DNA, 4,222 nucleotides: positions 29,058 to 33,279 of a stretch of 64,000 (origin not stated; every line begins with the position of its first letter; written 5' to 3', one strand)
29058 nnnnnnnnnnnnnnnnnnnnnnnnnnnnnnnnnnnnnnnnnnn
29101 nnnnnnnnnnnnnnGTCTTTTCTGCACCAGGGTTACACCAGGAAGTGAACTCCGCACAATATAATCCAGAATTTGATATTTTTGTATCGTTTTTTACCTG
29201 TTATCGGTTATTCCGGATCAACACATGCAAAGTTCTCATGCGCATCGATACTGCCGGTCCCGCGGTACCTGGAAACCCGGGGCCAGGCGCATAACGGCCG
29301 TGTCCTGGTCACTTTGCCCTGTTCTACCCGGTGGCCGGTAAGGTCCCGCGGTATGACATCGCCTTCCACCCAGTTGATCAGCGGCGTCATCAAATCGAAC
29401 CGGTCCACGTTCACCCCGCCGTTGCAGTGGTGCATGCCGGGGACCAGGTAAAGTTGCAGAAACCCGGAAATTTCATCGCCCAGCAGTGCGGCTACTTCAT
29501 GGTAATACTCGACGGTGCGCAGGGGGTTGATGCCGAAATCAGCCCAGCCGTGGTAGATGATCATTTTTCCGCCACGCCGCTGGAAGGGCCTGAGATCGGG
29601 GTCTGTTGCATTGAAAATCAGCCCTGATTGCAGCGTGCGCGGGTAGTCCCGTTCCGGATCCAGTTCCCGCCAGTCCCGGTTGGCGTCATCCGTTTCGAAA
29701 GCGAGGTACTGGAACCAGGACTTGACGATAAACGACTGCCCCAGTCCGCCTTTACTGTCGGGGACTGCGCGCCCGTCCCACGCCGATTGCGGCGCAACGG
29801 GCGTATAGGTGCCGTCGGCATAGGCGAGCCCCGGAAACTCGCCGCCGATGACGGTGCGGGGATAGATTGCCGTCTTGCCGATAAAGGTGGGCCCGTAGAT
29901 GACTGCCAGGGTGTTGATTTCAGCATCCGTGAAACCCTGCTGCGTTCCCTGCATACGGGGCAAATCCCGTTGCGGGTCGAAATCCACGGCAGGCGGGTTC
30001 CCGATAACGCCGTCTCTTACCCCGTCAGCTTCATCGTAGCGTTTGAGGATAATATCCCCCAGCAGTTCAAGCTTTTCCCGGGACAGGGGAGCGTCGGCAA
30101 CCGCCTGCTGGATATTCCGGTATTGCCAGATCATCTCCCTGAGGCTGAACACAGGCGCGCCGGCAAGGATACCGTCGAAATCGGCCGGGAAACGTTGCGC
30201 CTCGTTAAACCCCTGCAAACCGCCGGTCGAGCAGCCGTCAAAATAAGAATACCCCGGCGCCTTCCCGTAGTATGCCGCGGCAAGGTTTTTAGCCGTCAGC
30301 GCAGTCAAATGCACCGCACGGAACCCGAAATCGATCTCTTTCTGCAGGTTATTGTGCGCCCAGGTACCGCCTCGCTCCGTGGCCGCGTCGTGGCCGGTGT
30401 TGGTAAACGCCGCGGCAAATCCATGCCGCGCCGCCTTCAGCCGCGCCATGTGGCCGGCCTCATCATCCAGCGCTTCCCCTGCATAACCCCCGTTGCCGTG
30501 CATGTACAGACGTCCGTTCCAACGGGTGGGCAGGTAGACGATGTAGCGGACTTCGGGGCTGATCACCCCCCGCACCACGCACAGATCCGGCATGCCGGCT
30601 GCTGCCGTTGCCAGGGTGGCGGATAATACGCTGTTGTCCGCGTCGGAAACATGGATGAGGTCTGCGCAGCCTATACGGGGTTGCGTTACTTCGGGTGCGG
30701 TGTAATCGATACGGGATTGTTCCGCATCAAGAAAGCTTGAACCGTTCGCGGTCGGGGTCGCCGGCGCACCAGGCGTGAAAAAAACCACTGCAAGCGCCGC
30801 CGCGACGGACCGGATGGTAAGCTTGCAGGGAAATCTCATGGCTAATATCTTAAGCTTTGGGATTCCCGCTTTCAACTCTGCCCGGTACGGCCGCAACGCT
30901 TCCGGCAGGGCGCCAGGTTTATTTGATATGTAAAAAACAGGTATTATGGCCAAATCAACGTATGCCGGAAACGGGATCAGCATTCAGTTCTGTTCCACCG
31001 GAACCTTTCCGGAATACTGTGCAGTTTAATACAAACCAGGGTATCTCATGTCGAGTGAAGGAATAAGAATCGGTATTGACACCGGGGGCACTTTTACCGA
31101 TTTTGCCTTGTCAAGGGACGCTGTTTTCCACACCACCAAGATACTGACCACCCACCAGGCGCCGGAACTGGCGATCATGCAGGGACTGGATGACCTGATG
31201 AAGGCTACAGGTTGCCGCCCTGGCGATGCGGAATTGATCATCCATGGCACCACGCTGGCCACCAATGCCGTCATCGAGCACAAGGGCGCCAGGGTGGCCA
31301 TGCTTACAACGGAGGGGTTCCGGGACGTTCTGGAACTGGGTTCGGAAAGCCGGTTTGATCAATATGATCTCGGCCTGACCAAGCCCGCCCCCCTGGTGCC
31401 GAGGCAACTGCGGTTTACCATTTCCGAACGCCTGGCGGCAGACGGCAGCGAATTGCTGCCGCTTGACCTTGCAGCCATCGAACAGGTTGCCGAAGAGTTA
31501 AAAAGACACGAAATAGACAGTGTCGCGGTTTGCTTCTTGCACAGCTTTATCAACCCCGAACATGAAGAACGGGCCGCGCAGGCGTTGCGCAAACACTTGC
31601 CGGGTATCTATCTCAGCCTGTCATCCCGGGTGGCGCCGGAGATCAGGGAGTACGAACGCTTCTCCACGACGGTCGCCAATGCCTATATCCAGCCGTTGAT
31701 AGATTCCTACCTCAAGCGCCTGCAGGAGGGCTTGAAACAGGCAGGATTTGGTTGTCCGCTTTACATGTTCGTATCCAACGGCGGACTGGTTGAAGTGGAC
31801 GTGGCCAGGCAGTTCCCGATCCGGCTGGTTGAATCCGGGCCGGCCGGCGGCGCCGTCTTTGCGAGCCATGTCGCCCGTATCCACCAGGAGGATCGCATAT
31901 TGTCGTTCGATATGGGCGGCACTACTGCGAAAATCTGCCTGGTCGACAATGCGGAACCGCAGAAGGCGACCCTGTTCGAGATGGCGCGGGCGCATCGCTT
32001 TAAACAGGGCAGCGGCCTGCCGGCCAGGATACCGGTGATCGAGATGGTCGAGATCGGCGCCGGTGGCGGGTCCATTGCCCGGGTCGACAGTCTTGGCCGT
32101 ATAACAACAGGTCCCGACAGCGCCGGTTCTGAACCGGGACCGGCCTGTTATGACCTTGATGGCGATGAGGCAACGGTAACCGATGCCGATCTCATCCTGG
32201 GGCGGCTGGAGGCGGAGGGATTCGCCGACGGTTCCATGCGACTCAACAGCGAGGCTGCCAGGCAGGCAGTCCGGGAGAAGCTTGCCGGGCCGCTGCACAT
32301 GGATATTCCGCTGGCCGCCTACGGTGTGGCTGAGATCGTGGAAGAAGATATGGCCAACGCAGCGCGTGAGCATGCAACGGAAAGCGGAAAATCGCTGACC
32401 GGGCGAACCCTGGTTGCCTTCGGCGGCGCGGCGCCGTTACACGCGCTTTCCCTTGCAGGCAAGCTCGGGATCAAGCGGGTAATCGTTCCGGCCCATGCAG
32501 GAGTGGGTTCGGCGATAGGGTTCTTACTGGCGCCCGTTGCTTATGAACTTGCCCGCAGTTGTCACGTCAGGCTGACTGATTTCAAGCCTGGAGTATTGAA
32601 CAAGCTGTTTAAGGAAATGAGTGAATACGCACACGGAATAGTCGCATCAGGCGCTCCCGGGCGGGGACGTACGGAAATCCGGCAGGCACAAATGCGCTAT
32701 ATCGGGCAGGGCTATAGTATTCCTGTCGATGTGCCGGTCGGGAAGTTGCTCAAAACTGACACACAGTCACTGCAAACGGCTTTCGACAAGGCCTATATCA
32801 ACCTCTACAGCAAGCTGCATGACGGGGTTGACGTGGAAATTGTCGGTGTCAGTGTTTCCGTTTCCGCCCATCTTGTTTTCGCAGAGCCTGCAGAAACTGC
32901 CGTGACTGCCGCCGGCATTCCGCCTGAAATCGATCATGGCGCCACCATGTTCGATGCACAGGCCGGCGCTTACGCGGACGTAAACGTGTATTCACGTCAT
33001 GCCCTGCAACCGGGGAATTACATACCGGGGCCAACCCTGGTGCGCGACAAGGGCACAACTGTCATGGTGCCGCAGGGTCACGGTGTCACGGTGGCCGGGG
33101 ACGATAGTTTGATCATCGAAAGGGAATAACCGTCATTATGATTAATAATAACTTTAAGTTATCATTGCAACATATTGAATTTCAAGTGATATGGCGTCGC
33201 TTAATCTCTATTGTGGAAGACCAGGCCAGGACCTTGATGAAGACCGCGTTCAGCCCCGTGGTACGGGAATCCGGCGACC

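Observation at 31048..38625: Mirror-image convergent hyuA-hyuB / hyuB-hyuA pairs with a palindromic repeat exactly at the meeting point, and many hyu loci overall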

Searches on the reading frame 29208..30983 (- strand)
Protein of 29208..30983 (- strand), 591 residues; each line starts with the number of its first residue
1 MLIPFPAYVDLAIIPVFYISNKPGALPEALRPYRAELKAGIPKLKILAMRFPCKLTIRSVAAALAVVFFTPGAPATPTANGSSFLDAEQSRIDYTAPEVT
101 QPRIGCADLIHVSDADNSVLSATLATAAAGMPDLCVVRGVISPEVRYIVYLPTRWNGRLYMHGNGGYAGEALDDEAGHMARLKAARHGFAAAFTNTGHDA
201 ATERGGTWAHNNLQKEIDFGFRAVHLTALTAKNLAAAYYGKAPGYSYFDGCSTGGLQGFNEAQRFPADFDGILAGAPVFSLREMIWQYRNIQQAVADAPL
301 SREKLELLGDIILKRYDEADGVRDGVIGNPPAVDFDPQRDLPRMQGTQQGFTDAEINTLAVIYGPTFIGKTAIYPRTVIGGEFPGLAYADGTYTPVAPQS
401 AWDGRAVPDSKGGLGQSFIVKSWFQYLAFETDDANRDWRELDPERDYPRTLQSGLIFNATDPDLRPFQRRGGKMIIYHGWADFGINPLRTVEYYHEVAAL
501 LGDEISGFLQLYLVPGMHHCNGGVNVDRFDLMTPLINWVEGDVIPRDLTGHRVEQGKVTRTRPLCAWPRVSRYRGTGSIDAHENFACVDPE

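Call 10: search_protein_families(library=pfam, proteins=[window:29208-30983:-])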
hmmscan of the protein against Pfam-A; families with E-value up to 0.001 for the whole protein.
window:29208-30983:- (591 aa): 1 family
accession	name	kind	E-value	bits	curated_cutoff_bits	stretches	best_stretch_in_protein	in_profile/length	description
PF07519.17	Tannase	-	9.3e-92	308.8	29.8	1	142-588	17-490/490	Tannase and feruloyl esterase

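Call 18: search_protein_families(library=ncbifam, proteins=[window:29208-30983:-])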
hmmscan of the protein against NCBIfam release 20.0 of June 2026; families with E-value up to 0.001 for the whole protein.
window:29208-30983:- (591 aa): 0 families

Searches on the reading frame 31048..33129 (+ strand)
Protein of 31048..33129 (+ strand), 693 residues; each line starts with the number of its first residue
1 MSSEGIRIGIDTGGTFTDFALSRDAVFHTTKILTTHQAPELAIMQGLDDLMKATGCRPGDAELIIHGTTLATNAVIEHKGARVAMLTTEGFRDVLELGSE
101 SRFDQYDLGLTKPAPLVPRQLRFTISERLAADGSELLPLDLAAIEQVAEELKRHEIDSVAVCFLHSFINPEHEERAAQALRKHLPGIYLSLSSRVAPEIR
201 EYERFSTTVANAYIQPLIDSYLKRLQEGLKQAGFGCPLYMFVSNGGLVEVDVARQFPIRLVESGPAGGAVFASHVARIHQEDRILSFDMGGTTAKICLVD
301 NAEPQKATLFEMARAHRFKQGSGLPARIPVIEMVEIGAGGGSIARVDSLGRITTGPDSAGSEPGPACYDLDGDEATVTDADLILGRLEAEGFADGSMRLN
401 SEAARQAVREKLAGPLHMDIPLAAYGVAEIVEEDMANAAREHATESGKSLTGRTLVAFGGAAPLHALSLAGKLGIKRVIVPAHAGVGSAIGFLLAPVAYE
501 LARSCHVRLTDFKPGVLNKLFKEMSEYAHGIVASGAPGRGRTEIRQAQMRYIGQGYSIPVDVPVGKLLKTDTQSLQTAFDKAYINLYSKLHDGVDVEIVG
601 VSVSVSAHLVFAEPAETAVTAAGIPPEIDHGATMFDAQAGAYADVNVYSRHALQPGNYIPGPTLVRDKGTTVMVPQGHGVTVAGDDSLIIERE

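Call 10: search_protein_families(library=pfam, proteins=[window:31048-33129:+])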
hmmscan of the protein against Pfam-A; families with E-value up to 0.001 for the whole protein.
window:31048-33129:+ (693 aa): 3 families
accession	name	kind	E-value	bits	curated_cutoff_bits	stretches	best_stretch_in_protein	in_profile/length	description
PF01968.24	Hydantoinase_A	-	1.8e-83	280.6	22.9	1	204-499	1-289/291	Hydantoinase/oxoprolinase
PF05378.19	Hydant_A_N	-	4.9e-52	176.7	25.2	1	7-183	1-175/176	Hydantoinase/oxoprolinase N-terminal region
PF19278.4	Hydant_A_C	-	2e-11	44.1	21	1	546-682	44-182/193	Hydantoinase/oxoprolinase C-terminal domain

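Call 18: search_protein_families(library=ncbifam, proteins=[window:31048-33129:+])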
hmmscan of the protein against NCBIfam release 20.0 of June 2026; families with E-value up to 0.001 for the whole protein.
window:31048-33129:+ (693 aa): 3 families
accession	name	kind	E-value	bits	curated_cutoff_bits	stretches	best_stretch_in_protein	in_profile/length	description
NF050156.1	CapLactmsAlpCapA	equivalog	1.9e-146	489.2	1000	1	7-683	2-678/689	caprolactamase subunit alpha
NF042975.2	AcphenoCarb_ApcC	equivalog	9.2e-71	239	1500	1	8-686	11-705/733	acetophenone carboxylase subunit gamma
NF042960.1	AcphenoCarb_ApcA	equivalog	1.2e-44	152.7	1250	2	152-677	134-642/658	acetophenone carboxylase subunit alpha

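Call 21: search_solved_structures(query=window:31048-33129:+, max_evalue=0.001)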
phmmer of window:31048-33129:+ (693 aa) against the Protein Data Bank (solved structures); distinct sequences matched with E-value up to 0.001: 6.
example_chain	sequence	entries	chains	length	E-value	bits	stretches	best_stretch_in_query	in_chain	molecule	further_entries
7hk5_A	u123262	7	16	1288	2.1e-113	383.6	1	7-690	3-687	N-methylhydantoinase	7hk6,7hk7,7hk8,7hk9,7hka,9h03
6yra_A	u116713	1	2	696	1.1e-108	368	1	1-682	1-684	5-oxoprolinase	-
5l9w_B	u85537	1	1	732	6.8e-70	239.8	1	8-682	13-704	Acetophenone carboxylase gamma subunit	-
5svb_B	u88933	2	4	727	1e-56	196.2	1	8-680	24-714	Acetone carboxylase beta subunit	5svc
5m45_B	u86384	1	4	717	9.1e-56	193.1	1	8-680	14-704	Acetone carboxylase beta subunit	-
5l9w_b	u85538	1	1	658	5e-40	141.1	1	8-508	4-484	Acetophenone carboxylase alpha subunit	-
